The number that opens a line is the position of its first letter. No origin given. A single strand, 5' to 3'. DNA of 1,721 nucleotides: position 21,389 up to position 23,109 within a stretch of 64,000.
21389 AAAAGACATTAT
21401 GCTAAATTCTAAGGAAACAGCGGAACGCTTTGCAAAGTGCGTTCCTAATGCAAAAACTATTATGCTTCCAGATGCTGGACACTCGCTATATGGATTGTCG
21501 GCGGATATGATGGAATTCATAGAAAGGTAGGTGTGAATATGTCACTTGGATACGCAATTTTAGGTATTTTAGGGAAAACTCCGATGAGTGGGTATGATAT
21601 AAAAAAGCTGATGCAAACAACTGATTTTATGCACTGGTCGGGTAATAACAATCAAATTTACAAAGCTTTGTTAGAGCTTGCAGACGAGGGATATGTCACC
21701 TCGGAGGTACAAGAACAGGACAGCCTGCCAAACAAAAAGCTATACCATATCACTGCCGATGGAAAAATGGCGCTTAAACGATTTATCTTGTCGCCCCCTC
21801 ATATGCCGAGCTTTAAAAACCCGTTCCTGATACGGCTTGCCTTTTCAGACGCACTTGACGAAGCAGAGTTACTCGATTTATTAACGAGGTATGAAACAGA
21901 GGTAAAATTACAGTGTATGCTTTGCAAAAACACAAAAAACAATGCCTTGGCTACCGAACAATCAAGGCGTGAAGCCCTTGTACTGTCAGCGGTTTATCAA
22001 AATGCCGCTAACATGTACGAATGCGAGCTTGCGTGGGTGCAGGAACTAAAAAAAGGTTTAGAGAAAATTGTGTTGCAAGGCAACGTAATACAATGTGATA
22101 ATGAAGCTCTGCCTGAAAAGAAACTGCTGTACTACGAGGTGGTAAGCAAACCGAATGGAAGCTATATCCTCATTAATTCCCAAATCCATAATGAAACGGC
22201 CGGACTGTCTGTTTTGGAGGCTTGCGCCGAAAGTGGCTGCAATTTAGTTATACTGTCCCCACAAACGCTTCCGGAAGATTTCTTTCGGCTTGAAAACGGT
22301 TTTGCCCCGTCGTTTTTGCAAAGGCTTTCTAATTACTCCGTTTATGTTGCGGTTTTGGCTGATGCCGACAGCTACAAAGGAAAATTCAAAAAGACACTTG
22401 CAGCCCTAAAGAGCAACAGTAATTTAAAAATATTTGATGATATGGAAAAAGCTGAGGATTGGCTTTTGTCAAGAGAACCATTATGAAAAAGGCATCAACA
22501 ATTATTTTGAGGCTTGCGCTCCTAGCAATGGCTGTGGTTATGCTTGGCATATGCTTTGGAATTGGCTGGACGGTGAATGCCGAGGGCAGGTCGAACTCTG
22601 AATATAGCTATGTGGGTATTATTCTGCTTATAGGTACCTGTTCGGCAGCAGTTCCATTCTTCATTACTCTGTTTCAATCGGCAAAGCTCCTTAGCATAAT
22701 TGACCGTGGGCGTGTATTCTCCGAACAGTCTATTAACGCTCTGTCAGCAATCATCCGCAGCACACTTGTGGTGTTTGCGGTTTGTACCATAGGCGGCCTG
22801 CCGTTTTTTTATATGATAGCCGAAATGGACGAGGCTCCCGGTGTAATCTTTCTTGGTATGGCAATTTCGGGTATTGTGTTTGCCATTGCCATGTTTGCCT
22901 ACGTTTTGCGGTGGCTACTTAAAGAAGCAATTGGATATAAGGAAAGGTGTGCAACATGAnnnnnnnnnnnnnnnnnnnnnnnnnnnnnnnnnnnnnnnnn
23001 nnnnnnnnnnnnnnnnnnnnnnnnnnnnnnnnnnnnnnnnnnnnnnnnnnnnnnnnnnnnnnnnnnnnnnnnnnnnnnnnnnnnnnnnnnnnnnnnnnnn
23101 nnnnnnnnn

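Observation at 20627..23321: Translationally coupled operon: hydrolase, PadR::DUF4180 fusion, DUF2975 membrane protein, free DUF4180 protein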

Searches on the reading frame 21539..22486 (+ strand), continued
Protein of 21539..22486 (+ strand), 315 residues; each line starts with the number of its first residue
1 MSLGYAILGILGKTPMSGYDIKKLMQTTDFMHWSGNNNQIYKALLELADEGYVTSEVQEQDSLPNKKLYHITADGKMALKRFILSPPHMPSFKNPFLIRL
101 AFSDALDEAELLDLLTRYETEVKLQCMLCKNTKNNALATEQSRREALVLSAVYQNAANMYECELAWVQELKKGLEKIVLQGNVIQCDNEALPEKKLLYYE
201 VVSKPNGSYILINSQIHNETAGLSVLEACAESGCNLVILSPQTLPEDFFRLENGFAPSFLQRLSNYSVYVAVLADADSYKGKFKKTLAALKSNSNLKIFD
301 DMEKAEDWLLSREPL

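Call 63: search_protein_families(library=pfam, proteins=[L025:9007-9972:+], max_evalue=0.001)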
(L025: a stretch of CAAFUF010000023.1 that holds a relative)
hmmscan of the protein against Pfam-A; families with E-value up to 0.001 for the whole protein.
L025:9007-9972:+ (321 aa): 15 families
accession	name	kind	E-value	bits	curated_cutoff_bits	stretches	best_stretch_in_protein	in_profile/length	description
PF09346.15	SMI1_KNR4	-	3e-14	54.1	25.4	1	182-312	1-123/125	SMI1 / KNR4 family (SUKH-1)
PF14568.11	SUKH_6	-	4.9e-12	46.9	27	1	186-312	2-119/119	SMI1-KNR4 cell-wall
PF00515.34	TPR_1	-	7.4e-09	35.5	27.8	1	77-105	4-32/34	Tetratricopeptide repeat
PF13432.12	TPR_16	-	1.4e-08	35.5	32.7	1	46-107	3-64/65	Tetratricopeptide repeat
PF07719.23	TPR_2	-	1.4e-08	34.7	27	1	75-106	2-33/34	Tetratricopeptide repeat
PF13181.12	TPR_8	-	1.5e-08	34.6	25.7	1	78-106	5-33/34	Tetratricopeptide repeat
PF13428.12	TPR_14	-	2.1e-06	28.3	23.5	0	78-115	5-42/44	Tetratricopeptide repeat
PF14567.11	SUKH_5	-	2.6e-06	27.7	27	1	179-312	18-137/142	SMI1-KNR4 cell-wall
PF14559.12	TPR_19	-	2.9e-06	27.9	25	0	38-77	23-62/68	Tetratricopeptide repeat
PF13414.12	TPR_11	-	3.4e-06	27.1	26.8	0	47-85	1-39/42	TPR repeat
PF13424.12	TPR_12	-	0.00012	22.6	30.1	0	78-100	7-29/77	Tetratricopeptide repeat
PF13174.12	TPR_6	-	0.00018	22.4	26.3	0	78-99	4-25/33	Tetratricopeptide repeat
PF20308.4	TPR-S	-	0.00022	22.2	27.6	0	55-135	1-78/102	Tetratricopeptide Repeats-Sensor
PF13374.12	TPR_10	-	0.00031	21.1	27.5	0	43-63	5-25/42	Tetratricopeptide repeat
PF12895.13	ANAPC3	-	0.00084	20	27.2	0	35-99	18-81/82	Anaphase-promoting complex, cyclosome, subunit 3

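Call 75: search_protein_families(library=pfam, proteins=[L005:9036-10184:+, L005:10254-11417:+, L005:6617-7312:-, L005:4982-6580:+], max_evalue=0.001)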
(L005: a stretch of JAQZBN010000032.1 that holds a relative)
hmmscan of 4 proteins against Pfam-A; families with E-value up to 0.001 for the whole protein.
L005:9036-10184:+ (382 aa): 0 families

L005:10254-11417:+ (387 aa): 1 family
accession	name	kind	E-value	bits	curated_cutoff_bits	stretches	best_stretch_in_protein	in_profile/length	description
PF14199.11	DUF4317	-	6.4e-165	549.3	27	1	1-369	1-370/370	Domain of unknown function (DUF4317)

L005:6617-7312:- (231 aa): 0 families

L005:4982-6580:+ (532 aa): 5 families
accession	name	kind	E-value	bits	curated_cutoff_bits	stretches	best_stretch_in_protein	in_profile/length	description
PF13371.12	TPR_9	-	2.4e-06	27.9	35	0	299-358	3-62/73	Tetratricopeptide repeat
PF12895.13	ANAPC3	-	2.9e-06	27.9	27.2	1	356-415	20-78/82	Anaphase-promoting complex, cyclosome, subunit 3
PF14559.12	TPR_19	-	7.9e-06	26.5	25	0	375-418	7-50/68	Tetratricopeptide repeat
PF00226.36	DnaJ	-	1.2e-05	25.7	27.8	1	7-46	5-50/63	DnaJ domain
PF07719.23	TPR_2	-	0.00032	21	27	0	326-358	2-34/34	Tetratricopeptide repeat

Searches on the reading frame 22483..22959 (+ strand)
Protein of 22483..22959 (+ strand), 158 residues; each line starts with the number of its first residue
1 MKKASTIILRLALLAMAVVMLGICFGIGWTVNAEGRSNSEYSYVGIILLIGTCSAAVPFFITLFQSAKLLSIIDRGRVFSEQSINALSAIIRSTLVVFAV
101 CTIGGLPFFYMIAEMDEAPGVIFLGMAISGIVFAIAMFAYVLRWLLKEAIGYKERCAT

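Call 3: search_protein_families(library=pfam, proteins=[window:22483-22959:+], max_evalue=1)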
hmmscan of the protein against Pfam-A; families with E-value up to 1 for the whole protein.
window:22483-22959:+ (158 aa): 4 families
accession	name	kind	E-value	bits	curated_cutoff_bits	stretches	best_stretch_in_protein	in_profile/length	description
PF11188.13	DUF2975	-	3.3e-23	82.5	27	1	32-154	4-124/130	Protein of unknown function (DUF2975)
PF10812.13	DUF2561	-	0.086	13.3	27.8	1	48-117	23-92/202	Protein of unknown function (DUF2561)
PF19124.5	DUF5808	-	0.094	12.7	26.3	1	25-32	12-19/26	Family of unknown function (DUF5808)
PF22434.1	PilW_C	-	0.17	12.1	27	1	46-96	70-115/128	PilW, C-terminal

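Call 4: search_protein_families(library=ncbifam, proteins=[window:22483-22959:+], max_evalue=1)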
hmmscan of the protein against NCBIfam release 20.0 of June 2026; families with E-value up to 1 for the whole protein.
window:22483-22959:+ (158 aa): 1 family
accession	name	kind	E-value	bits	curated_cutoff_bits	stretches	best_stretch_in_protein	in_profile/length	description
TIGR02661.1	MauD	equivalog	0.037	13.5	188.6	1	4-29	4-29/189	methylamine dehydrogenase accessory protein MauD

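Call 26: find_homologous_proteins(query=window:22483-22959:+, max_evalue=0.001)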
Query window:22483-22959:+ (158 aa): 10 proteins with E <= 0.001 among 214 candidates.
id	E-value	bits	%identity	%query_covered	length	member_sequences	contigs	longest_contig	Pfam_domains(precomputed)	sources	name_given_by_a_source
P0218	6.5e-93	326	100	100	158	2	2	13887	PF11188.14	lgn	-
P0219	4.9e-56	207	63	98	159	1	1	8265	PF11188.14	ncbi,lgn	-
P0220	2.9e-51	191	60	99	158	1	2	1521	PF11188.14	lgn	-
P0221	1.0e-46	177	59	95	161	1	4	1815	PF11188.14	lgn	-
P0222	3.7e-35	139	48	98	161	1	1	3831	PF11188.14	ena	-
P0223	6.1e-20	90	39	98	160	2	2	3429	PF11188.14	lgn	-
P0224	8.8e-20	89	35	98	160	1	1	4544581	PF11188.14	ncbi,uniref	ncbi:DUF2975 domain-containing protein [Bacillus haimaensis]|uniref:DUF2975 domain-containing protei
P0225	1.3e-19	89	34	98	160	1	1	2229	PF11188.14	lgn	-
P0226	1.5e-19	88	35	98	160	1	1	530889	PF11188.14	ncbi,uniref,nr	ncbi:DUF2975 domain-containing protein [Bacillus sp. BHET2]|uniref:DUF2975 domain-containing protein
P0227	7.8e-19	86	33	98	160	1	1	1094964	PF11188.14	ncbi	ncbi:MAG: DUF2975 domain-containing protein [Bacillota bacterium]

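Call 27: find_encoding_contigs(protein=P0219, flank=5000, max_places=2)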
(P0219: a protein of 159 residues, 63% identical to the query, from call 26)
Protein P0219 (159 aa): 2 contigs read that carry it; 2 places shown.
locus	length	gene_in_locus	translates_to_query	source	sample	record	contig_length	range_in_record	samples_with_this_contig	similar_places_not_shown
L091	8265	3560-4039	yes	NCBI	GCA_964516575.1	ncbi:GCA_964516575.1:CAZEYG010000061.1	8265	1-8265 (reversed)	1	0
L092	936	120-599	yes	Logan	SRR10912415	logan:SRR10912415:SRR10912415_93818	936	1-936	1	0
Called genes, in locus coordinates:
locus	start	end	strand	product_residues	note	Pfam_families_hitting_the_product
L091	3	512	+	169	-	?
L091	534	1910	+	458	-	PF01979:Amidohydro_1, PF07969:Amidohydro_3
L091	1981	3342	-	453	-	PF00860:Xan_ur_permease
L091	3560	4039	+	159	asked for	PF11188:DUF2975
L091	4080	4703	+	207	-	PF00440:TetR_N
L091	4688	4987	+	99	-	-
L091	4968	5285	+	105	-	PF01906:YbjQ_1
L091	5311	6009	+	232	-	PF02463:SMC_N (faint), PF00005:ABC_tran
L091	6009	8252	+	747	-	PF02687:FtsX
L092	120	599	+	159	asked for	PF11188:DUF2975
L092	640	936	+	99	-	?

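Call 28: find_encoding_contigs(protein=P0222, flank=5000, max_places=2)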
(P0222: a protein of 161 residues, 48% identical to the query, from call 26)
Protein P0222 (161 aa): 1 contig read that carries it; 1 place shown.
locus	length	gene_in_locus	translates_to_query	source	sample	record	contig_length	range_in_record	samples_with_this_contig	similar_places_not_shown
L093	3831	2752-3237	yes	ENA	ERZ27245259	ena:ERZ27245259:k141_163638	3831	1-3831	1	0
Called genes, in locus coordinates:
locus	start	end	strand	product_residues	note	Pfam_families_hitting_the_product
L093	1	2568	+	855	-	?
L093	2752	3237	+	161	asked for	PF11188:DUF2975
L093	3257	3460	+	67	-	PF13443:HTH_26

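Call 29: find_encoding_contigs(protein=P0224, flank=4000, max_places=2)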
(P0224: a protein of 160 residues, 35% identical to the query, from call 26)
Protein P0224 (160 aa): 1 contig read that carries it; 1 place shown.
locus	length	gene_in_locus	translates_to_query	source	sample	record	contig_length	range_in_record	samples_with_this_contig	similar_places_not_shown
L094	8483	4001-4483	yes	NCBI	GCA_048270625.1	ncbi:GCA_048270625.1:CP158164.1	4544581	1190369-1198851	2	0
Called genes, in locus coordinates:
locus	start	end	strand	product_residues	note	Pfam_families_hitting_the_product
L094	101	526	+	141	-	-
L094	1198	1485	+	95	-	-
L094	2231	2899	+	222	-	PF08713:DNA_alkylation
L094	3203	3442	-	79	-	-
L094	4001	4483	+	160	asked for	PF11188:DUF2975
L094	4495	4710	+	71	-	PF13443:HTH_26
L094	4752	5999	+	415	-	-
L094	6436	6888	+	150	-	PF04397:LytTR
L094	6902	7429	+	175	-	-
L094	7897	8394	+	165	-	PF01479:S4 (weak)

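Call 30: find_encoding_contigs(protein=P0227, flank=4000, max_places=2)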
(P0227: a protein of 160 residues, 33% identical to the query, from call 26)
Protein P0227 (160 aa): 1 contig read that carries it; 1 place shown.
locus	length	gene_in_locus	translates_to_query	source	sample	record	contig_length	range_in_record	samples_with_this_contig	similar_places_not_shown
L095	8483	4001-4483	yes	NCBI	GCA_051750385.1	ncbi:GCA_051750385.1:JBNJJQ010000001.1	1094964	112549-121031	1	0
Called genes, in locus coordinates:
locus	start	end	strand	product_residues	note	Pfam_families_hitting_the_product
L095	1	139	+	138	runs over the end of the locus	PF13564:DoxX_2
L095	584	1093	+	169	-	PF05163:DinB (faint), PF12867:DinB_2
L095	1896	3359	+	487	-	PF01336:tRNA_anti-codon, PF00152:tRNA-synt_2, PF01409:tRNA-synt_2d (faint)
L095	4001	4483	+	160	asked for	PF11188:DUF2975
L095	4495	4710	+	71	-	PF13443:HTH_26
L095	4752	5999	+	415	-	-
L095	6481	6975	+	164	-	PF04978:MST (weak), PF12867:DinB_2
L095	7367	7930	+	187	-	PF13302:Acetyltransf_3, PF13420:Acetyltransf_4 (weak), PF00583:Acetyltransf_1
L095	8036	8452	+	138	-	PF00583:Acetyltransf_1, PF13673:Acetyltransf_10, PF13508:Acetyltransf_7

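Call 55: find_encoding_contigs(protein=P0221, flank=3000, max_places=4)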
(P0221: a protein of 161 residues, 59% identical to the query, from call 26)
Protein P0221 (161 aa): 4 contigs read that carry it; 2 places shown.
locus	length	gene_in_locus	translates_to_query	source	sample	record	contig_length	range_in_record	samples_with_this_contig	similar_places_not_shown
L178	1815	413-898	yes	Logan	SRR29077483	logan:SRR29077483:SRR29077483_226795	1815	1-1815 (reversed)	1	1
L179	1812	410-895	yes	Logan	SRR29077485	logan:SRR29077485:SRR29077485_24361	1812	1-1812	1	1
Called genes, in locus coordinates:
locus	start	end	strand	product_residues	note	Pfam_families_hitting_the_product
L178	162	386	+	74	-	PF26273:Gly_zipper (weak)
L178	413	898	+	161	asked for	PF11188:DUF2975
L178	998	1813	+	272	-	?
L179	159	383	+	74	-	PF26273:Gly_zipper (weak)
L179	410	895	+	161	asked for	PF11188:DUF2975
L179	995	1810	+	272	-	?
